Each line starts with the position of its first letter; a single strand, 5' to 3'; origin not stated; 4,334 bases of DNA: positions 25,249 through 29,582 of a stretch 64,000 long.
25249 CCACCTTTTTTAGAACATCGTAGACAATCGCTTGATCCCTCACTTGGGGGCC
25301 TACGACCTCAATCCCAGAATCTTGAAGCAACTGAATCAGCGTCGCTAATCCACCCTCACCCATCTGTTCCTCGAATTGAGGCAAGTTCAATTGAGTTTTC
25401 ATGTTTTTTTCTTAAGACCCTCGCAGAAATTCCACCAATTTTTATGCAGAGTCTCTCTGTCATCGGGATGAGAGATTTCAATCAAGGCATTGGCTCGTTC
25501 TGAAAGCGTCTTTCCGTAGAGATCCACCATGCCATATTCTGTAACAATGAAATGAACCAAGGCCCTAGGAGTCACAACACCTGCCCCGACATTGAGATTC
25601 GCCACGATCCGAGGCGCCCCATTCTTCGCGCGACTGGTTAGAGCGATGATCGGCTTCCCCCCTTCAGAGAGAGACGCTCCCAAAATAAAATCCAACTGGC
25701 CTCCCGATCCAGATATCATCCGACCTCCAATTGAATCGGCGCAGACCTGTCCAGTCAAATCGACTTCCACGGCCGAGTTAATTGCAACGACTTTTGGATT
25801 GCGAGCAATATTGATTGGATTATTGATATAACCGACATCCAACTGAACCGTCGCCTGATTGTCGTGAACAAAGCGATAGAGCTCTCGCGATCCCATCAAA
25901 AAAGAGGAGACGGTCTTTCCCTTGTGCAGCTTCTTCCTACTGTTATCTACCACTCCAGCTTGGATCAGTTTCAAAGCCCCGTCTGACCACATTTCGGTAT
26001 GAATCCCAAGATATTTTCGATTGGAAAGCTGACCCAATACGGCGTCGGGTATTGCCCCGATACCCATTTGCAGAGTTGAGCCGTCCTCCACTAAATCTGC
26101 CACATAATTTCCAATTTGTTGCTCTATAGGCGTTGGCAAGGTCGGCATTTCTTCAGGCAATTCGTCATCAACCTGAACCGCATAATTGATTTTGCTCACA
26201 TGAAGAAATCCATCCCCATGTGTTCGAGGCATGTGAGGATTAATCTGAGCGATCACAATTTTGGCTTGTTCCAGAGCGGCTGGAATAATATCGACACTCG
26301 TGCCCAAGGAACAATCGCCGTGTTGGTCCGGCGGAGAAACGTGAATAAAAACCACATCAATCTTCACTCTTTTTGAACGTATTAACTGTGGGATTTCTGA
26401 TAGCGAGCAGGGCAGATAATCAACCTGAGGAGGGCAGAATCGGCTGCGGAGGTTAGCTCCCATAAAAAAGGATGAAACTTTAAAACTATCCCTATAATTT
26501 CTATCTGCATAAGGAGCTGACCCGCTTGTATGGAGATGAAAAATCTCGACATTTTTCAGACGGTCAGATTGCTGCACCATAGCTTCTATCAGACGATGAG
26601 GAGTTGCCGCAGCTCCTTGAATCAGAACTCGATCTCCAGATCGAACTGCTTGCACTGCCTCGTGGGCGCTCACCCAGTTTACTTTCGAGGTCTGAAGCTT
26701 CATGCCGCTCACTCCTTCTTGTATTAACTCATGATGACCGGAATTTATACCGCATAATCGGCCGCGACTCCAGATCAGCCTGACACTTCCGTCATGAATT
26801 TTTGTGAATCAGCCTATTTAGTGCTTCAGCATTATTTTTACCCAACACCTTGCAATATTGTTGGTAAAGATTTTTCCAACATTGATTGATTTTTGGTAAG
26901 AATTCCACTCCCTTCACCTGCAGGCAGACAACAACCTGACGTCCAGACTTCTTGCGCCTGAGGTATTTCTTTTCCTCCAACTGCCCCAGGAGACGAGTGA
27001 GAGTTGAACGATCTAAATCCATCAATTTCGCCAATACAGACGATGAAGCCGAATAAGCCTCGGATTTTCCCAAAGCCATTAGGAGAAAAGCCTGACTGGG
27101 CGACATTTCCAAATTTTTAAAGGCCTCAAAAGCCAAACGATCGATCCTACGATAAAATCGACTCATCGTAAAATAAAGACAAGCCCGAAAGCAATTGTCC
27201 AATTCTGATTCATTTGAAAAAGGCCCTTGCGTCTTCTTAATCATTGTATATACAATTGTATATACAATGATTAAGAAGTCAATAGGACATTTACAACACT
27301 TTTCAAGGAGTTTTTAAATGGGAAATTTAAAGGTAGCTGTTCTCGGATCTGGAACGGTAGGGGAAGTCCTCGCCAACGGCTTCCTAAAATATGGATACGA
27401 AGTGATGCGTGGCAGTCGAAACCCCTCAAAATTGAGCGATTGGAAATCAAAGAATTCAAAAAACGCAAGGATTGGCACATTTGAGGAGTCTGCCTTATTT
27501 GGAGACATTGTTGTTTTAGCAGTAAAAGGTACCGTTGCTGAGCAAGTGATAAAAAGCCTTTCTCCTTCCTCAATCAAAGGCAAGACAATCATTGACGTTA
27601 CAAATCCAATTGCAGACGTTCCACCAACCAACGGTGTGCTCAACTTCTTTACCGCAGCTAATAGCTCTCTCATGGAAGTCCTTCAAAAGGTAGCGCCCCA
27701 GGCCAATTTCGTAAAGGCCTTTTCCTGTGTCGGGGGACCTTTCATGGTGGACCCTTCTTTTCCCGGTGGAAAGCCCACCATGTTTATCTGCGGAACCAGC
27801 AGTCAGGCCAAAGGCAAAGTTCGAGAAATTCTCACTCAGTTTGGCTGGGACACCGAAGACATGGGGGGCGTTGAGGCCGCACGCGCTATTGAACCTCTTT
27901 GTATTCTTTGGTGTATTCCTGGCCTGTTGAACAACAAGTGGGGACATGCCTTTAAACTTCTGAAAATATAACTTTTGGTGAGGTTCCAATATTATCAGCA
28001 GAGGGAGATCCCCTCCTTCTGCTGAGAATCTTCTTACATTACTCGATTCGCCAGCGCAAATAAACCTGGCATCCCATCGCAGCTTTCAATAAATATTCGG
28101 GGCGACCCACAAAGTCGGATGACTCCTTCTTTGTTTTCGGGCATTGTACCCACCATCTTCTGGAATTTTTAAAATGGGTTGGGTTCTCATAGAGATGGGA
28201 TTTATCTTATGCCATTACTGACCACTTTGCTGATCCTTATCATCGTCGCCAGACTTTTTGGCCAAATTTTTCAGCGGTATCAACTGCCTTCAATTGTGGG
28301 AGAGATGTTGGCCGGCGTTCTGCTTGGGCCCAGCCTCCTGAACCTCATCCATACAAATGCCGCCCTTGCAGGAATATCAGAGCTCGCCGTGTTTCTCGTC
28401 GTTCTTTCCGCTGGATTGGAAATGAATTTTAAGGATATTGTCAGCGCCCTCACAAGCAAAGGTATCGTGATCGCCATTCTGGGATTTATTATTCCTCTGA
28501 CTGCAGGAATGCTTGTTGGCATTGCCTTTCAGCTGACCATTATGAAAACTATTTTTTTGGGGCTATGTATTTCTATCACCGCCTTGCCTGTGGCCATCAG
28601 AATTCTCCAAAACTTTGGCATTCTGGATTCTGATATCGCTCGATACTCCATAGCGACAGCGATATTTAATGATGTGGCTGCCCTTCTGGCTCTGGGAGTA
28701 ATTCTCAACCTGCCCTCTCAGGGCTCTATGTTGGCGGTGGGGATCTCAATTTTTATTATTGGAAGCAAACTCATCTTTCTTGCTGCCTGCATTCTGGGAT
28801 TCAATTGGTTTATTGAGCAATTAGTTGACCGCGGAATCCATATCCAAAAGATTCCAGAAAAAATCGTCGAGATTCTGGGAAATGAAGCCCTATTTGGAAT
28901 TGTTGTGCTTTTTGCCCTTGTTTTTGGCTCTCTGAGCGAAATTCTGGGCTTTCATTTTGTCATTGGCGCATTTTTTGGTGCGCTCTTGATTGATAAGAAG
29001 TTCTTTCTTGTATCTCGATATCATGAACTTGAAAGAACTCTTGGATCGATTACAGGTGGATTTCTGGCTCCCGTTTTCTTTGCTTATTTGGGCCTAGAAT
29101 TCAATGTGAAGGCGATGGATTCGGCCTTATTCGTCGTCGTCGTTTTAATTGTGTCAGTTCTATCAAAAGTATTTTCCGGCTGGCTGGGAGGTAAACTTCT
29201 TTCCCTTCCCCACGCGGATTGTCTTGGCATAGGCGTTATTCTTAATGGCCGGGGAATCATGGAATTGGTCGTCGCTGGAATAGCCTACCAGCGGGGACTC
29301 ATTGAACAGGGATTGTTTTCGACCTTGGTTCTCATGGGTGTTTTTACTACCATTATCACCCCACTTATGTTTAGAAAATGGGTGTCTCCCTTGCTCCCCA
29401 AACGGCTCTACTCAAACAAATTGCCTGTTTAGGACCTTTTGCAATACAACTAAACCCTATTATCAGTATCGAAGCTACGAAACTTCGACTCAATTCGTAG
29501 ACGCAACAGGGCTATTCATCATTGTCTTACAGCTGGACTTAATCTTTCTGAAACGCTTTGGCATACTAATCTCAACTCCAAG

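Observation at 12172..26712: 14.5-kb single-strand fermentative module: CoA-transferase, group-3b-type hydrogenase, full Hyp set and pyruvate formate-lyase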

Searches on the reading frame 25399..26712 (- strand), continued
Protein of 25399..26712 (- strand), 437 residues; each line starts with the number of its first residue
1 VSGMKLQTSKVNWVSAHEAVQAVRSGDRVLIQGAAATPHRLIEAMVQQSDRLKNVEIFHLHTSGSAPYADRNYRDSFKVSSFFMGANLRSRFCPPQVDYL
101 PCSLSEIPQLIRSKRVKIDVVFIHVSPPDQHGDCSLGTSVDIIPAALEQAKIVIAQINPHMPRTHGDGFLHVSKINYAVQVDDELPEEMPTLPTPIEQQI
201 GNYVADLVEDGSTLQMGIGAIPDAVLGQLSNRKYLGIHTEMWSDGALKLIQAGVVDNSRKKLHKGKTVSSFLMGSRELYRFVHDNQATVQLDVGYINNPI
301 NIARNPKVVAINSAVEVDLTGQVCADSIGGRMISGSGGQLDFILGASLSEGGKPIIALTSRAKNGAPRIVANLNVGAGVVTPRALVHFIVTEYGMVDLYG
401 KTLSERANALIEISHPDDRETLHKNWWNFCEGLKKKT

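Call 74: search_solved_structures(query=window:25399-26703:-, max_evalue=1e-100, show_alignments=4)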
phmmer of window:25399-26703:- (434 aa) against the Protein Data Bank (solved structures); distinct sequences matched with E-value up to 1e-100: 5.
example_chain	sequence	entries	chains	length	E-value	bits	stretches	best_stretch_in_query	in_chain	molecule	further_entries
9vag_F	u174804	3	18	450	5.4e-128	430.9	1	11-425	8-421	4-hydroxybutyrate coenzyme A transferase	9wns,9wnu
2oas_A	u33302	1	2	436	5.2e-120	404.6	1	12-422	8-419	4-hydroxybutyrate coenzyme A transferase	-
3eh7_A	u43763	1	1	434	1.3e-110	373.6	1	10-422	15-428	4-hydroxybutyrate CoA-transferase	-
3gk7_A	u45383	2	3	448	3e-104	352.7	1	12-420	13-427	4-Hydroxybutyrate CoA-transferase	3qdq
3d3u_A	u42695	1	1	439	1.4e-103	350.5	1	12-421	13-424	4-hydroxybutyrate CoA-transferase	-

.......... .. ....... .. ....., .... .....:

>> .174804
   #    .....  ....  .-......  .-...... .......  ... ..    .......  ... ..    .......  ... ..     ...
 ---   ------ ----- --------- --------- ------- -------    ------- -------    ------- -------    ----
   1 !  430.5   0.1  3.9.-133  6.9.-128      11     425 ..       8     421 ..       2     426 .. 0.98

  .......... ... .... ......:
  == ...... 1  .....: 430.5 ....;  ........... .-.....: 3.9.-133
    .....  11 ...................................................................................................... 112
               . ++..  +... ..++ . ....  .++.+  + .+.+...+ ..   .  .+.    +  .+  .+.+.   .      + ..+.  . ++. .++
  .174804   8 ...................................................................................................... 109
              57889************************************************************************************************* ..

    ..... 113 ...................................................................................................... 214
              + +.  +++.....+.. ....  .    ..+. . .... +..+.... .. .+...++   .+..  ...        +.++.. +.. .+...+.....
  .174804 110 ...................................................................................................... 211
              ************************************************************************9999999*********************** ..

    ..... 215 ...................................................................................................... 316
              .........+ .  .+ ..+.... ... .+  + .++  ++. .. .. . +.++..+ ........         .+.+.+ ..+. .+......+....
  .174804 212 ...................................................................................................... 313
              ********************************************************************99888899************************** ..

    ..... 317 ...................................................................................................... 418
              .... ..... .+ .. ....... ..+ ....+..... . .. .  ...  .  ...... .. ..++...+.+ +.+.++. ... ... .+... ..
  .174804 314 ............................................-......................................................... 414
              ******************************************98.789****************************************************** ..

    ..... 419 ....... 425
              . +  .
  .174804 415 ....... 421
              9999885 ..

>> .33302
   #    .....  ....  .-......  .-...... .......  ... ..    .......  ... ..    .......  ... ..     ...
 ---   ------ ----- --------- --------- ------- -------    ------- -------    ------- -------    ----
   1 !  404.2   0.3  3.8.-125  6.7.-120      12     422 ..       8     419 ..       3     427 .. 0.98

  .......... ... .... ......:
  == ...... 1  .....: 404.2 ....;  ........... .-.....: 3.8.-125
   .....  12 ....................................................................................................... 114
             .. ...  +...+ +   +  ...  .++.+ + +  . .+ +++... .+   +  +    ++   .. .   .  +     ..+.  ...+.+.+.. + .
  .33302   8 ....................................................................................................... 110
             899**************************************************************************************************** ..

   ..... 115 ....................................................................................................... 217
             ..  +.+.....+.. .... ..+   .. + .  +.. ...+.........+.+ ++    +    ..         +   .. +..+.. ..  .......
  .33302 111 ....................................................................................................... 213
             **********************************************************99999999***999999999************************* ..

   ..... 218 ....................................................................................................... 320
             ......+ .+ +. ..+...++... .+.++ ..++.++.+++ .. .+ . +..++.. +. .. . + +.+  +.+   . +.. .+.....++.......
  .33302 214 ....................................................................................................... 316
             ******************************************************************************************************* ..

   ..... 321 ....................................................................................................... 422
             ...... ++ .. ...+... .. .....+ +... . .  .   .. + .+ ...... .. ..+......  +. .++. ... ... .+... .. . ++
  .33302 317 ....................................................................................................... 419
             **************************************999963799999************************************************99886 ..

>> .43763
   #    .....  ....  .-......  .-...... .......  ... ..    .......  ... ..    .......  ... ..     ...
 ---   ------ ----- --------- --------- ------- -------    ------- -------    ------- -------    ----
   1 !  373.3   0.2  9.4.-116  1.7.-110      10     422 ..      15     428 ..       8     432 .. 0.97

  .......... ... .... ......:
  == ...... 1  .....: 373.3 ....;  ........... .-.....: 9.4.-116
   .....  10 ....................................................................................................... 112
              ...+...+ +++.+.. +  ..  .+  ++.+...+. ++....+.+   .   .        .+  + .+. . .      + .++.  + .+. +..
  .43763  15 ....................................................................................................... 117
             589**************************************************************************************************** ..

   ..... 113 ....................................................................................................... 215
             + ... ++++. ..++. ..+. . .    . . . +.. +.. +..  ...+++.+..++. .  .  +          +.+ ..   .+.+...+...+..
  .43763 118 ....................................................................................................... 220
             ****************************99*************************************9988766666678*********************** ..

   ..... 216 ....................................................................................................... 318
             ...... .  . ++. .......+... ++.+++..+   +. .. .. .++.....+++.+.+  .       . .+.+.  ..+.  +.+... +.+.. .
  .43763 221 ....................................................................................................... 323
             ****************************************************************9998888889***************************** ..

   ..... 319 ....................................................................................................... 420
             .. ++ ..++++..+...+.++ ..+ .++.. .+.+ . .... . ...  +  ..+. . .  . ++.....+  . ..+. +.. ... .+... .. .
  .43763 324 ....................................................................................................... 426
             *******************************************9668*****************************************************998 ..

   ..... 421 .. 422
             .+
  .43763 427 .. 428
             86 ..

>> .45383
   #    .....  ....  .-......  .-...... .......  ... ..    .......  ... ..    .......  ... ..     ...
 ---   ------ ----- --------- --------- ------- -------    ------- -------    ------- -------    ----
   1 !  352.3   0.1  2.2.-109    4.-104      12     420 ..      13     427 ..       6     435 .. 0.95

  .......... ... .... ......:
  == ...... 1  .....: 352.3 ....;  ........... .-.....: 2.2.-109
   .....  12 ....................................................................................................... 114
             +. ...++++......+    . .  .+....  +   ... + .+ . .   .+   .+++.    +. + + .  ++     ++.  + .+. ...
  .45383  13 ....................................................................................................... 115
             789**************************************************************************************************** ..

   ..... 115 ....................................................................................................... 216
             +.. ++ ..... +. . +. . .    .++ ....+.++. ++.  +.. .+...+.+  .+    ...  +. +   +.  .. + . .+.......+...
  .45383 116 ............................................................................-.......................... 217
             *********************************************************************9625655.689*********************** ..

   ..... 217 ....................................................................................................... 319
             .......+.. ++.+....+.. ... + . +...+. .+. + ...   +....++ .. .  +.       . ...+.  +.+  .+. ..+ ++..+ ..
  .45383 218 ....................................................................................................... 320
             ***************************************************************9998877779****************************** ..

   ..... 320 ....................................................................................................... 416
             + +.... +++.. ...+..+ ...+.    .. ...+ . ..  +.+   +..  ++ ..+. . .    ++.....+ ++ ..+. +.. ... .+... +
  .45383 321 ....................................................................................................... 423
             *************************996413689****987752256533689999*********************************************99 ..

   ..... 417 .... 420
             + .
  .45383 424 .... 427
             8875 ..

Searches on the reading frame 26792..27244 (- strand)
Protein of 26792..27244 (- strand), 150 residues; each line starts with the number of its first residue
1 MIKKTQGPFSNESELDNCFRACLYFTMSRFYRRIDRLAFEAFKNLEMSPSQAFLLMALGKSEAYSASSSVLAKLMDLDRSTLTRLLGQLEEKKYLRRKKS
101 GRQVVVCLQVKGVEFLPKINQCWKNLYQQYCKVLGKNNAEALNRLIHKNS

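Call 4: search_protein_families(library=pfam, proteins=[window:26792-27244:-])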
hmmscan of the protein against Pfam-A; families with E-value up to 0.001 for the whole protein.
window:26792-27244:- (150 aa): 7 families
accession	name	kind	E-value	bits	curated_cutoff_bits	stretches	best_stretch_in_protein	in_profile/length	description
PF12802.13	MarR_2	-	4.2e-09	36.9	27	1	47-101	3-56/61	MarR family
PF01047.28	MarR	-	1.7e-07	31.4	24.6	1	48-100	2-52/59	MarR family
PF13545.12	HTH_Crp_2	-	0.00022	21.5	27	1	65-106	22-60/70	Crp-like helix-turn-helix domain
PF22381.2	Staph_reg_Sar_Rot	-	0.00058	20.4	27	0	43-114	8-80/85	Transcriptional regulator SarA/Rot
PF03965.22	Penicillinase_R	-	0.00064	20.5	22.6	1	70-105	26-61/115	Penicillinase repressor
PF25213.1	HVO_A0261_N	-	0.00076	19.7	35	0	48-100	10-59/86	HVO_A0261 N-terminal domain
PF09339.16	HTH_IclR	-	0.00078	19.6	22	0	69-97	22-50/52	IclR helix-turn-helix domain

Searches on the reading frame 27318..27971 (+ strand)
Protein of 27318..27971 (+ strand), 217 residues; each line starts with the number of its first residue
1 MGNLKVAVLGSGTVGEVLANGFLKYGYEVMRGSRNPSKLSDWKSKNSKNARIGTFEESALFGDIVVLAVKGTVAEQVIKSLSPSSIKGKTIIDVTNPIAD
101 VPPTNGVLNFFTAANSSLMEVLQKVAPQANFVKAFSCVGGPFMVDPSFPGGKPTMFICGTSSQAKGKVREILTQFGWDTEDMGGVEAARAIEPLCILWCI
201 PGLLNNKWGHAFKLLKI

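Call 18: search_protein_families(library=pfam, proteins=[window:27318-27971:+], max_evalue=0.0001)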
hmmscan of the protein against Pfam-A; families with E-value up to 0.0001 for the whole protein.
window:27318-27971:+ (217 aa): 2 families
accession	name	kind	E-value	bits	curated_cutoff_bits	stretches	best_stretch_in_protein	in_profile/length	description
PF03807.23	F420_oxidored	-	7.4e-20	71.8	21.6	1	5-97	1-94/94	NADP oxidoreductase coenzyme F420-dependent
PF03446.21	NAD_binding_2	-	4.6e-07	30.4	21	1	5-96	1-94/161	NAD binding domain of 6-phosphogluconate dehydrogenase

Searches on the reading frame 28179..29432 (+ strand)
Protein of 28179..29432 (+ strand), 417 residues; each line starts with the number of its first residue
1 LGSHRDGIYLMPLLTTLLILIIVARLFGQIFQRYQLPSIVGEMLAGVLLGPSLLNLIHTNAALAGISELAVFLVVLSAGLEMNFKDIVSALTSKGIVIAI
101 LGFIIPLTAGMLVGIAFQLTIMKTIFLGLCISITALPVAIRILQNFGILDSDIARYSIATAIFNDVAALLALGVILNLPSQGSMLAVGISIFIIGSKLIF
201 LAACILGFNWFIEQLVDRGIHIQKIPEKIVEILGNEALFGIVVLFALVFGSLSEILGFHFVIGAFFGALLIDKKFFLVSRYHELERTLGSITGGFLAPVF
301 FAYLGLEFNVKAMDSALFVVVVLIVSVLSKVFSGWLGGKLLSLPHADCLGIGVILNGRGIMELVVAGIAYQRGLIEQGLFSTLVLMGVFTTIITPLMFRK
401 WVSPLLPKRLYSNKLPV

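Call 18: search_protein_families(library=pfam, proteins=[window:28179-29432:+], max_evalue=0.0001)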
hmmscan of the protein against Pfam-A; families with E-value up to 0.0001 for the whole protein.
window:28179-29432:+ (417 aa): 1 family
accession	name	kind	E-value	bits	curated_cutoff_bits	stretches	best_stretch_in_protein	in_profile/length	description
PF00999.27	Na_H_Exchanger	-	1.3e-44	153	26.2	1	22-398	5-369/375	Sodium/hydrogen exchanger, transmembrane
